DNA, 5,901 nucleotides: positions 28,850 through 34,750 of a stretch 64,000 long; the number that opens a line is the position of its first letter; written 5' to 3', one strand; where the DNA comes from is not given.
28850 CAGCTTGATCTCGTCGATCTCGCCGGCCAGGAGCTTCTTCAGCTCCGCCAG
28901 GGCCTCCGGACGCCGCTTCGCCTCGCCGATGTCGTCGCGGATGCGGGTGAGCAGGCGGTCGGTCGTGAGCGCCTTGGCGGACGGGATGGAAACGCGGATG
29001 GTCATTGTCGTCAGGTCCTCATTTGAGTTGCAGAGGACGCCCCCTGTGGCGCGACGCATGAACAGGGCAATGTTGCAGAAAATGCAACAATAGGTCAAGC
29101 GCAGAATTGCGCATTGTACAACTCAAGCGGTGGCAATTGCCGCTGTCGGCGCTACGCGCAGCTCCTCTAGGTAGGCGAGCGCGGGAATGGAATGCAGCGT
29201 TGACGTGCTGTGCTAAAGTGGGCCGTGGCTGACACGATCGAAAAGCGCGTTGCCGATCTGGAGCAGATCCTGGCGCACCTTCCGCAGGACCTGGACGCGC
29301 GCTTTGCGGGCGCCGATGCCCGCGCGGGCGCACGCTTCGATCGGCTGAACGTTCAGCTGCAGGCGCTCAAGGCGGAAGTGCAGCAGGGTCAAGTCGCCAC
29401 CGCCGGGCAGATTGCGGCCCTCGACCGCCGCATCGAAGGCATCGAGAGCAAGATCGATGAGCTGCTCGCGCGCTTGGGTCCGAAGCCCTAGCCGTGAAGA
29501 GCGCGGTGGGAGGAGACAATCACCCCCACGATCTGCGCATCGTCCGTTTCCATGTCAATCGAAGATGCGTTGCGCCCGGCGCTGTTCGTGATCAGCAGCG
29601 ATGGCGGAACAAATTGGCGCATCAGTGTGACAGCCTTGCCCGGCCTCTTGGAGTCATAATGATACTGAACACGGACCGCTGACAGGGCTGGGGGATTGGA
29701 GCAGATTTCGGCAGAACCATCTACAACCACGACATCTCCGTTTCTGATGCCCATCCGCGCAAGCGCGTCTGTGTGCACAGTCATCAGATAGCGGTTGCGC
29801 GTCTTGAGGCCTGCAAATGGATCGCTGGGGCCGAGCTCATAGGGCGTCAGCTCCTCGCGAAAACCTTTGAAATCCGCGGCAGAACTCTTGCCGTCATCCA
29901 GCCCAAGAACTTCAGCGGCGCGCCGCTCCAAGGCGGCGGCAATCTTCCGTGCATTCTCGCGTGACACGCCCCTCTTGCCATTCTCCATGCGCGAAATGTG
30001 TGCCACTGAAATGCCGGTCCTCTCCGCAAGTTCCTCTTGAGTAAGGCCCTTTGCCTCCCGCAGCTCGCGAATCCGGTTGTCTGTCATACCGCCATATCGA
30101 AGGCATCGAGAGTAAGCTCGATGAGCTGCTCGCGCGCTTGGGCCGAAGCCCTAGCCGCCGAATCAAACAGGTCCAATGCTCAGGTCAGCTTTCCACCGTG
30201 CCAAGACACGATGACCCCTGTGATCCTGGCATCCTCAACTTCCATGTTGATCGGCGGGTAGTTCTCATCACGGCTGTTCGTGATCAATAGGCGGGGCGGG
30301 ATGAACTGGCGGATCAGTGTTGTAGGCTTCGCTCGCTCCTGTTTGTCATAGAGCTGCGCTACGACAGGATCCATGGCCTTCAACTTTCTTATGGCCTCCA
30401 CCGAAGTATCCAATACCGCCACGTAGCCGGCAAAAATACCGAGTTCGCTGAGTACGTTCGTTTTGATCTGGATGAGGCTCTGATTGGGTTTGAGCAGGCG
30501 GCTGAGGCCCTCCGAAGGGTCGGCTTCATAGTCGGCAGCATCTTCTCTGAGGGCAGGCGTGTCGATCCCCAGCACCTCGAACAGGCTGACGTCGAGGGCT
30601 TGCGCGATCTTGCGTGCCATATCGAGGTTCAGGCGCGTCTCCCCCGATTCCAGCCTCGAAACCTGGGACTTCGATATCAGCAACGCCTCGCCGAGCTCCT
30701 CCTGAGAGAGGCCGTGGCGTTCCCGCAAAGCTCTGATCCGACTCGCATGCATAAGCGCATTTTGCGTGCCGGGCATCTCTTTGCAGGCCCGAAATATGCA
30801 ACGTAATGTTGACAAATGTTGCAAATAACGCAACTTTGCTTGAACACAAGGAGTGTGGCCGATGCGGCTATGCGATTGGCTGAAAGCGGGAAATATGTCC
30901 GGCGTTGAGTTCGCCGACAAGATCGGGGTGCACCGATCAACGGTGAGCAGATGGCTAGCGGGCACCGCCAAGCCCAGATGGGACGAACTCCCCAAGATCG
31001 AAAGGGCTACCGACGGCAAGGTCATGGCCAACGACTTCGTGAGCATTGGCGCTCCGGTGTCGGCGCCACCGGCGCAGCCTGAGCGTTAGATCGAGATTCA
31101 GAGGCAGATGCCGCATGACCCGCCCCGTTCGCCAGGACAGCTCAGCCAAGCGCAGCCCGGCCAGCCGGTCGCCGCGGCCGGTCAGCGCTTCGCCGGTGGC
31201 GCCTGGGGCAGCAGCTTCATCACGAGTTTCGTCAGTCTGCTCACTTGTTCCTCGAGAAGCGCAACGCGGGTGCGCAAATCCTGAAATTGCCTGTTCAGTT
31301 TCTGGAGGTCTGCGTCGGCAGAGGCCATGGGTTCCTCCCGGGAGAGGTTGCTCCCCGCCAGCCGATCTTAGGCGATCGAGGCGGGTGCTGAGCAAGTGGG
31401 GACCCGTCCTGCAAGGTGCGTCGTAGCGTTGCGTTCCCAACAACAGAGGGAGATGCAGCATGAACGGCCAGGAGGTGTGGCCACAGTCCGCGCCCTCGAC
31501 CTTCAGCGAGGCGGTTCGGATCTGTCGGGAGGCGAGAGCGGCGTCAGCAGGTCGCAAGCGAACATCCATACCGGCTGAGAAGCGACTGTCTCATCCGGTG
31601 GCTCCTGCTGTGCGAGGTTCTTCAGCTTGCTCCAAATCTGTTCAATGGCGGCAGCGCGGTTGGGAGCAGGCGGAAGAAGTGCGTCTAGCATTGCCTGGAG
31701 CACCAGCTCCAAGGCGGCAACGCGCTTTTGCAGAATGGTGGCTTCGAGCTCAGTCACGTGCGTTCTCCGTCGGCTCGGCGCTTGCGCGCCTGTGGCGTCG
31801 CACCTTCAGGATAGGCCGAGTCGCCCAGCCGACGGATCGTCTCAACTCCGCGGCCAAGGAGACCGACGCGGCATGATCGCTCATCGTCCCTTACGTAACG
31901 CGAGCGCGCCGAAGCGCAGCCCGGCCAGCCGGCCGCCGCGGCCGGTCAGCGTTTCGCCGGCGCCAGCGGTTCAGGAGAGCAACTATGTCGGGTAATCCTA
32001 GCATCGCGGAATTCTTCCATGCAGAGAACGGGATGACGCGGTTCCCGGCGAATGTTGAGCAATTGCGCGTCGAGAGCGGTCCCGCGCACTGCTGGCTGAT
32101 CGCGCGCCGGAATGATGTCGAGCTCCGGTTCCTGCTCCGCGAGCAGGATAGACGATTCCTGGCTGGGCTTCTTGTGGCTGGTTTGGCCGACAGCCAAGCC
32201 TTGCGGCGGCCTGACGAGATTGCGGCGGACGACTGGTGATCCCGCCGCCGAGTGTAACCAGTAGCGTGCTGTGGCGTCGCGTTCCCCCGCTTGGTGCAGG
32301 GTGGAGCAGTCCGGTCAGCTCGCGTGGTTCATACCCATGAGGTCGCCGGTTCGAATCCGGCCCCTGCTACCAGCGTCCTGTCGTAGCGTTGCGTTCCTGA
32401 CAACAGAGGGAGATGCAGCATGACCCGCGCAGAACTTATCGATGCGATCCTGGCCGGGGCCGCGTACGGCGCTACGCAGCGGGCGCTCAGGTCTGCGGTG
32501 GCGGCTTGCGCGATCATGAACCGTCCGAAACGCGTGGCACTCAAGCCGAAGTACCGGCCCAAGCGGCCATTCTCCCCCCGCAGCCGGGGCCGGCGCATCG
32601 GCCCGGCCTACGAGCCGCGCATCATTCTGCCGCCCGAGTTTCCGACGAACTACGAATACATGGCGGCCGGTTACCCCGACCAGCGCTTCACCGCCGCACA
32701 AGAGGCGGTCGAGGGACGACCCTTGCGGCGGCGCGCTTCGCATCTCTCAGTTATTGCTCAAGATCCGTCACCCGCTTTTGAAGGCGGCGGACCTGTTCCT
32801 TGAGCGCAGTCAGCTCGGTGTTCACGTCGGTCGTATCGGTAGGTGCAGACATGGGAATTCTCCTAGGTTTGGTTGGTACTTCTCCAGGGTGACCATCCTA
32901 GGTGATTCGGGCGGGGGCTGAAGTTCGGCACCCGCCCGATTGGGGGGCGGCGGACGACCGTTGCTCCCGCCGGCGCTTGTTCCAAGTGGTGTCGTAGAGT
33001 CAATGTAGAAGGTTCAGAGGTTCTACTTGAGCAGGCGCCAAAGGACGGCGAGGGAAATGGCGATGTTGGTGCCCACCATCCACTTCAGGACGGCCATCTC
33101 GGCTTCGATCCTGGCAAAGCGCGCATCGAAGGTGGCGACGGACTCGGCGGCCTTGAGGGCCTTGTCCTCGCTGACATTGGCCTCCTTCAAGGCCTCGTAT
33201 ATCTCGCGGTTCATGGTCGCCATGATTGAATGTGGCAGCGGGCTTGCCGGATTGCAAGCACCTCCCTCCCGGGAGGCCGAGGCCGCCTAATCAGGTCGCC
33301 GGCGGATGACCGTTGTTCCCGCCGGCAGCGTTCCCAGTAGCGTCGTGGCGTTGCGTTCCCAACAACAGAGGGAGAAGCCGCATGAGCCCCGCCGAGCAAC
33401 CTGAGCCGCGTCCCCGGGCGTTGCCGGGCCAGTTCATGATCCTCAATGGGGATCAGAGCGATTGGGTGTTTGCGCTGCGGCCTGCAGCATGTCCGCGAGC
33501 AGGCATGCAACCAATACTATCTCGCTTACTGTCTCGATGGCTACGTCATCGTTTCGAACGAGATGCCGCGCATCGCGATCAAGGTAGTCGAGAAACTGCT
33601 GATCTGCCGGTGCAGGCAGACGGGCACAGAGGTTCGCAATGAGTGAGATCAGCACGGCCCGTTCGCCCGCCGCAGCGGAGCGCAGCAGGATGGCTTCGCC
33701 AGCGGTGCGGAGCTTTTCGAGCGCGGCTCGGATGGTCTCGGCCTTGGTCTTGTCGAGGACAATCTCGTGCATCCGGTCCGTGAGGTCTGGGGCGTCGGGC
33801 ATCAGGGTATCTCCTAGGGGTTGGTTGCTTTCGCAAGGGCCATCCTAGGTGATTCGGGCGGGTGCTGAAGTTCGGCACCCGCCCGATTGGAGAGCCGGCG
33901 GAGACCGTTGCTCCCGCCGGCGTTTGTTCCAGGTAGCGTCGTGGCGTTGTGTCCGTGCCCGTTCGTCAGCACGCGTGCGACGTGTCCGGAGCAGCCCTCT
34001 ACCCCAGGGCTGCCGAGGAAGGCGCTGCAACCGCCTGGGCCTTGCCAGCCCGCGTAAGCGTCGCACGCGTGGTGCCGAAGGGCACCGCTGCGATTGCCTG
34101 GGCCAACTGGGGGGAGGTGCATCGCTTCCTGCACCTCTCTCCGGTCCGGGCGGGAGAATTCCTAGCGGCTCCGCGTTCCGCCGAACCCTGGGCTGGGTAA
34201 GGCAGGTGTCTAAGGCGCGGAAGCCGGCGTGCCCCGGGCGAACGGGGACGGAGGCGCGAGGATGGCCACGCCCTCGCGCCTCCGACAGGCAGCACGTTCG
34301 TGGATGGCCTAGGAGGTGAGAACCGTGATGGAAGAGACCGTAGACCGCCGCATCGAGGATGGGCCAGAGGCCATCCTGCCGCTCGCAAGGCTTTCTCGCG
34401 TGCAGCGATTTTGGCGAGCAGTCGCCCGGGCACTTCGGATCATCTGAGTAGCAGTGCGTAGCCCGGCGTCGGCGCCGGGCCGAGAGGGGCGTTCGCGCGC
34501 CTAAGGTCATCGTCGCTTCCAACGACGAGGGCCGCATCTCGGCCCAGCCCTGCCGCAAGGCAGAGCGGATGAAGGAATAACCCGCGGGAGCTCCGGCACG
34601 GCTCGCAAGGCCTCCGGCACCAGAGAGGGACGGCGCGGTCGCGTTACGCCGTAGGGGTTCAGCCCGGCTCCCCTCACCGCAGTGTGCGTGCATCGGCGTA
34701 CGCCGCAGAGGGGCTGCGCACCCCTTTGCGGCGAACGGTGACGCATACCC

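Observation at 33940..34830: ~0.9-kb ORF-poor, helix-dense segment in the prophage early region: candidate large structured RNA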

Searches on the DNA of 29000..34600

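Call 98: search_rna_families(source=window, start=29000, end=34600, threshold=evalue, max_evalue=1)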
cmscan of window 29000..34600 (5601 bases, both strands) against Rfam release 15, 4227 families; matches with E-value up to 1: 1.
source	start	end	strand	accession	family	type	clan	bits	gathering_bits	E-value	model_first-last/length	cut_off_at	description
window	32295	32369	+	RF00005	tRNA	Gene; tRNA;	CL00001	57.8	29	6.3e-11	1-71/71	no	tRNA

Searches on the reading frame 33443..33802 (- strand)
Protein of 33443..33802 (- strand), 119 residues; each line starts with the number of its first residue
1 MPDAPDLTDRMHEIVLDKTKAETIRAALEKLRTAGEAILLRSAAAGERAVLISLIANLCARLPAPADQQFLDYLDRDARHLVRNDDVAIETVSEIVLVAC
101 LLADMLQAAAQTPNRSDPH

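Call 16: search_protein_families(library=phrogs, proteins=[window:33443-33802:-], max_evalue=0.01)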
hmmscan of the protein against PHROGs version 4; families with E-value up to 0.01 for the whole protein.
window:33443-33802:- (119 aa): 0 families

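Call 17: search_protein_families(library=pfam, proteins=[window:33443-33802:-], max_evalue=0.01)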
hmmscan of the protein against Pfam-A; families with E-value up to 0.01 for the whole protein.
window:33443-33802:- (119 aa): 0 families

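Call 19: find_related_loci(query=window:33443-33802:-, collection=viral_contigs, flank=4000)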
Query window:33443-33802:- (119 aa) in viral_contigs; peptide patterns used: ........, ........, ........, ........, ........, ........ (x = any residue, [..] = any of these).
127 stretches matched a pattern, but none encodes a relative of the query by tblastn (E <= 1e-3).

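Call 20: find_encoding_contigs(protein=window:33443-33802:-, flank=6000, max_places=10)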
Protein window:33443-33802:- (119 aa): 9 contigs read that carry it; 5 places shown.
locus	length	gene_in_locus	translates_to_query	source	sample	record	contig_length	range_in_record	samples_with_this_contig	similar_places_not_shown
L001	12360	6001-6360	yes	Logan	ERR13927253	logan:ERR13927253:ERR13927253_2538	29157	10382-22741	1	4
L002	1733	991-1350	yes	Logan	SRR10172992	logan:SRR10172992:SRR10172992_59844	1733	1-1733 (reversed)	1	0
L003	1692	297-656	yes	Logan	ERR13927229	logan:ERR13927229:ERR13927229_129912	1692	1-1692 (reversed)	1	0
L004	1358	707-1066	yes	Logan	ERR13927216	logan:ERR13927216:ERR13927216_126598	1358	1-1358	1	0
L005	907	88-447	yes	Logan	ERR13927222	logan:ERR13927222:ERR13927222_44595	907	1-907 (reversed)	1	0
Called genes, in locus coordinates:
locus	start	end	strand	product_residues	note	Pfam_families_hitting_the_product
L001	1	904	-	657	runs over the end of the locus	PF00145:DNA_methylase (weak)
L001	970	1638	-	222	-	PF08299:Bac_DnaA_C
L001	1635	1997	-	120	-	-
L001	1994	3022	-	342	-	PF13730:HTH_36 (weak)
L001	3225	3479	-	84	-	-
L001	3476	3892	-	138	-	PF08774:VRR_NUC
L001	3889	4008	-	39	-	-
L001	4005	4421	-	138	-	-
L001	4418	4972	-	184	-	-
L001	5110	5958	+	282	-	-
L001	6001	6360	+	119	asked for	-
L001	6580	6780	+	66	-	-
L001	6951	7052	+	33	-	-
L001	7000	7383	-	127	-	-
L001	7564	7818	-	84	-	-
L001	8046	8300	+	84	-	-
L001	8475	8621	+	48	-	-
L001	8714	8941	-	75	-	PF01381:HTH_3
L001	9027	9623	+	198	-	PF12844:HTH_19 (weak), PF13443:HTH_26 (weak), PF13560:HTH_31, PF01381:HTH_3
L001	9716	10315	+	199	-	PF01381:HTH_3, PF12844:HTH_19, PF13413:HTH_25 (weak), PF13443:HTH_26, PF13560:HTH_31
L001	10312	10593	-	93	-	-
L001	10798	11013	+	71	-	-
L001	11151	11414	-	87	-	-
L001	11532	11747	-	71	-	-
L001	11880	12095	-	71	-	-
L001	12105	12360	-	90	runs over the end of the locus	-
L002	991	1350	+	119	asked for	-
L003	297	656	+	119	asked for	-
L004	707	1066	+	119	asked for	-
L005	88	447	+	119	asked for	-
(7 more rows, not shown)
